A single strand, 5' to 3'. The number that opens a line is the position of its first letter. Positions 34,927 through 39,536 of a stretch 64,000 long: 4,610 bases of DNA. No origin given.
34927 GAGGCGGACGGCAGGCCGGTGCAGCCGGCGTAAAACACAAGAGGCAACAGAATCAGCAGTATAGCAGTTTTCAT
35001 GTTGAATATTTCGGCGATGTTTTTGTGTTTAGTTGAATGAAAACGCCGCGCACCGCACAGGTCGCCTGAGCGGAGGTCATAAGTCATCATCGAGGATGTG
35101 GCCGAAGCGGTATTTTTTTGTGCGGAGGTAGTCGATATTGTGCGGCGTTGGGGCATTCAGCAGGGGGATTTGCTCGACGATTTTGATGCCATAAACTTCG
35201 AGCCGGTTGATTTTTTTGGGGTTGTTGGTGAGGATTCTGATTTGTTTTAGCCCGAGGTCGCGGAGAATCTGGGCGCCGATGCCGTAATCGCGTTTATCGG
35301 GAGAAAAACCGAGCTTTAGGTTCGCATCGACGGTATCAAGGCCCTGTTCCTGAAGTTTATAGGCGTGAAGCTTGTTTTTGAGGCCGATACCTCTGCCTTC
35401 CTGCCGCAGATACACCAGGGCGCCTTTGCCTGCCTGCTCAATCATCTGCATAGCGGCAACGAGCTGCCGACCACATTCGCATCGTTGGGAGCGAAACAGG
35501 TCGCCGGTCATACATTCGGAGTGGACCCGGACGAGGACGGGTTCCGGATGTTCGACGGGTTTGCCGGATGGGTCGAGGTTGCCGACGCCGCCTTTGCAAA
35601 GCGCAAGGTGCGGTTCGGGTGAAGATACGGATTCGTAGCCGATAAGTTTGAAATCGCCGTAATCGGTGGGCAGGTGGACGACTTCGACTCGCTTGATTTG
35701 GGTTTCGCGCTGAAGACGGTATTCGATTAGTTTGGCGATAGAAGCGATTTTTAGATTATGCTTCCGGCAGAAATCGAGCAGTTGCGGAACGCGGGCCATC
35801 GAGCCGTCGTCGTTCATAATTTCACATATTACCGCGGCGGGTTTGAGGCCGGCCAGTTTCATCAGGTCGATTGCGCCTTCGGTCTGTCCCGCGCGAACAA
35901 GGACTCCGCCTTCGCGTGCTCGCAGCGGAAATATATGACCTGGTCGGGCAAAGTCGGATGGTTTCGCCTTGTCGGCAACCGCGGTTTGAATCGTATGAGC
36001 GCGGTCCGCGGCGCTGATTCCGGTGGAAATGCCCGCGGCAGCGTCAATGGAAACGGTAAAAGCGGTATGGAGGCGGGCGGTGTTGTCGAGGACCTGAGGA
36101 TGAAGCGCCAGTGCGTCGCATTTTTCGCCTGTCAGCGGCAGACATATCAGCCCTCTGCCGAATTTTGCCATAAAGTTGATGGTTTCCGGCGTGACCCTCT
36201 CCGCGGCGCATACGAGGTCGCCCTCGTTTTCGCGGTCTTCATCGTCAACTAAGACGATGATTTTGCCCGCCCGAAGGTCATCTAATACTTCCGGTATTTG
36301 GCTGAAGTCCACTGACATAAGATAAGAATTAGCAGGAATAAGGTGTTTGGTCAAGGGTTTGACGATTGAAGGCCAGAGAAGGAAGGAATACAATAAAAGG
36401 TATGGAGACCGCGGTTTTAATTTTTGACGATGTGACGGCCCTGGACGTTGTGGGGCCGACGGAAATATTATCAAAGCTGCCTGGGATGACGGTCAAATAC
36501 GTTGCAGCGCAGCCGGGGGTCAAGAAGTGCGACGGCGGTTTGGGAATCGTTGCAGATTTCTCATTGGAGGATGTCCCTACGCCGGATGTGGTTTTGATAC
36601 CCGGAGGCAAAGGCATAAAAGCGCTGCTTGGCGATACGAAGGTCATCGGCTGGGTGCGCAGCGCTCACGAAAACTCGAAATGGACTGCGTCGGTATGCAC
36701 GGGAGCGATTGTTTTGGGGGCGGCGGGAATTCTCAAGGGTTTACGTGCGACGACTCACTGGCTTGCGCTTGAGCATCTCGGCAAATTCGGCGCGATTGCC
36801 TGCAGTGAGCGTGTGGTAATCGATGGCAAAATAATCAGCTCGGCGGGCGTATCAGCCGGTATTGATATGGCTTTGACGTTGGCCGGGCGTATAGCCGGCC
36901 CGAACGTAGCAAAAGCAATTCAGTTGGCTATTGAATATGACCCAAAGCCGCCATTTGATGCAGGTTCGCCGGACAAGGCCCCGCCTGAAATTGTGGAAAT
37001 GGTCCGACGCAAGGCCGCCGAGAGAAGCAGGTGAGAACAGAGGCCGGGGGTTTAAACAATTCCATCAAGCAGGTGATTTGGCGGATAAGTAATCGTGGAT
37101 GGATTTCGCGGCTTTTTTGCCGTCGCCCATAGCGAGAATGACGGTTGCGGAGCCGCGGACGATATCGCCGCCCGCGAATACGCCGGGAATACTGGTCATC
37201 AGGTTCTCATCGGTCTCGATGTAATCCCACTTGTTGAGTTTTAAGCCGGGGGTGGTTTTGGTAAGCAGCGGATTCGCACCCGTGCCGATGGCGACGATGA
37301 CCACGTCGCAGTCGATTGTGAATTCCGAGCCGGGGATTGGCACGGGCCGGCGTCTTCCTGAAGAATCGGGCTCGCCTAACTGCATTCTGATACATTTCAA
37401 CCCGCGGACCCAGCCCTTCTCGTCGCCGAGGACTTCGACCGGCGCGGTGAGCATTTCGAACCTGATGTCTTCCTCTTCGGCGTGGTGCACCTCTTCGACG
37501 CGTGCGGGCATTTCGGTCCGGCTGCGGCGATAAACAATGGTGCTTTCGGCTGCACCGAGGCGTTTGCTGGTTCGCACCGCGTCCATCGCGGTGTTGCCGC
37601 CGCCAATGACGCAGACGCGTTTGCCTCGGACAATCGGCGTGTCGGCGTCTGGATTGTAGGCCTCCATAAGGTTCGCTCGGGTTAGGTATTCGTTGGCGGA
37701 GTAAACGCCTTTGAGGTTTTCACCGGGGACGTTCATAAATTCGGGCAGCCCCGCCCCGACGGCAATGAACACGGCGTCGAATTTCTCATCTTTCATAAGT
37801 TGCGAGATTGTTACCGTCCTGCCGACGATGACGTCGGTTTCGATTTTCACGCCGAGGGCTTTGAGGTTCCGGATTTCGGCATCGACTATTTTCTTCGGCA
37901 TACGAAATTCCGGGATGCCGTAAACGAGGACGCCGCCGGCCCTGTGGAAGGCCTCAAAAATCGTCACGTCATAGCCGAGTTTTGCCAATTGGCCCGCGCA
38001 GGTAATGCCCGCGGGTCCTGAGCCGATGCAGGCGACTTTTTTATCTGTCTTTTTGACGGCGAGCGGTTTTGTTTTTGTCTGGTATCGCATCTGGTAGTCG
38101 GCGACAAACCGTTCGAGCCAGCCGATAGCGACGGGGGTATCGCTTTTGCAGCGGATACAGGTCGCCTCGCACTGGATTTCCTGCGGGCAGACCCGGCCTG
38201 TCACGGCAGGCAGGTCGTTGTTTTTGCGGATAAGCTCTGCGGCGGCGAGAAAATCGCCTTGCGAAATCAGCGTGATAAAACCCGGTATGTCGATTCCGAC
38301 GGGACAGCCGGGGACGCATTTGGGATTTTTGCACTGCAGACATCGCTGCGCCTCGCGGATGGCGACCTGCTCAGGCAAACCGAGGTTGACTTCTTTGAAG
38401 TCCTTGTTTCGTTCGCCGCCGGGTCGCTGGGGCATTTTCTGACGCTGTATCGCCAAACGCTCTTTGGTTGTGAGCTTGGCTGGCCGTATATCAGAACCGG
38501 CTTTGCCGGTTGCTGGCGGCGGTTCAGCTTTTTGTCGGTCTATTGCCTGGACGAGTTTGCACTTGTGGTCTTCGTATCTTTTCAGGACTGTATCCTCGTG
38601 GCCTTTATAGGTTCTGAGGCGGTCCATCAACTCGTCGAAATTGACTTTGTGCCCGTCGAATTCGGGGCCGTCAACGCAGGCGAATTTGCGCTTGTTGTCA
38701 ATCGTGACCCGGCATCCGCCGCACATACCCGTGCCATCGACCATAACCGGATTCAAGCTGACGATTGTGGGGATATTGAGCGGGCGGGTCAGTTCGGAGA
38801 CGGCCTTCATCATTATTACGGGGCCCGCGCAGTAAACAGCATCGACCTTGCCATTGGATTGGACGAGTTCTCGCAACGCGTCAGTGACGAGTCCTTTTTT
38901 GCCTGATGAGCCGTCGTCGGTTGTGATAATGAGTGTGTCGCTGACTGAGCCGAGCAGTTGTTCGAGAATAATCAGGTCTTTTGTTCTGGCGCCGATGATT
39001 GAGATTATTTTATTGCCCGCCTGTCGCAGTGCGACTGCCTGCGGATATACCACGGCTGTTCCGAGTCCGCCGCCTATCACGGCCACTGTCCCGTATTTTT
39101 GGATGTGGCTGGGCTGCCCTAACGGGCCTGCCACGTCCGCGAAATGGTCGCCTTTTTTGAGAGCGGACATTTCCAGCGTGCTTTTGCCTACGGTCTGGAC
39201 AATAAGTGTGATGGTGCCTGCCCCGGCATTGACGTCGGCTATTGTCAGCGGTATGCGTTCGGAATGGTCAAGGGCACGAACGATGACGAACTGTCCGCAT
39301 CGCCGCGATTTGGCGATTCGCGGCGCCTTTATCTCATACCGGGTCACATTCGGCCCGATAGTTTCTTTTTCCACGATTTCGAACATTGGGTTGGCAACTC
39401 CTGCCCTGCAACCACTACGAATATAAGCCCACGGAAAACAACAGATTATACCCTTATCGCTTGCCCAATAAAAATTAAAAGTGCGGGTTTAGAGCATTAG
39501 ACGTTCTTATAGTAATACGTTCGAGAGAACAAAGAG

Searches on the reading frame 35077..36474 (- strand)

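Call 79: search_protein_families(library=pfam, proteins=[window:35077-36474:-], max_evalue=0.00001)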
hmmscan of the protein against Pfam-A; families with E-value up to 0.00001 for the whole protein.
window:35077-36474:- (465 aa): 2 families
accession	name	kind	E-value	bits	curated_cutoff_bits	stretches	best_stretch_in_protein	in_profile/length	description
PF00926.24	DHBP_synthase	-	2.5e-85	285.3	26.4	1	62-252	2-191/191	3,4-dihydroxy-2-butanone 4-phosphate synthase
PF00925.25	GTP_cyclohydro2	-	2.3e-69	232.6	23.3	1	263-437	3-165/165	GTP cyclohydrolase II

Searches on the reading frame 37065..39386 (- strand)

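Call 79: search_protein_families(library=pfam, proteins=[window:37065-39386:-], max_evalue=0.00001)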
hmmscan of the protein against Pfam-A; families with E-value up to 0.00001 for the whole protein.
window:37065-39386:- (773 aa): 7 families
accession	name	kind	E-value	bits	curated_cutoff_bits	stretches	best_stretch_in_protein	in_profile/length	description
PF14691.11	Fer4_20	-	1.8e-40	137.7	25.8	1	326-435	1-111/113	Dihydroprymidine dehydrogenase domain II, 4Fe-4S cluster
PF07992.20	Pyr_redox_2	-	1e-38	133.9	26.1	1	450-756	2-291/291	Pyridine nucleotide-disulphide oxidoreductase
PF10418.14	DHODB_Fe-S_bind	-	2.9e-13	49.7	23.9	1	213-248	2-40/41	Iron-sulfur cluster binding domain of dihydroorotate dehydrogenase B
PF00070.33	Pyr_redox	-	5.8e-10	40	22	0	450-480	1-31/82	Pyridine nucleotide-disulphide oxidoreductase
PF13738.12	Pyr_redox_3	-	2.6e-08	33.9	30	0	538-624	127-199/305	Pyridine nucleotide-disulphide oxidoreductase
PF01266.30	DAO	-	1.8e-06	28.2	27.9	0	451-484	2-35/353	FAD dependent oxidoreductase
PF13450.12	NAD_binding_8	-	4e-06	27.5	21.9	1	454-485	2-33/68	NAD(P)-binding Rossmann-like domain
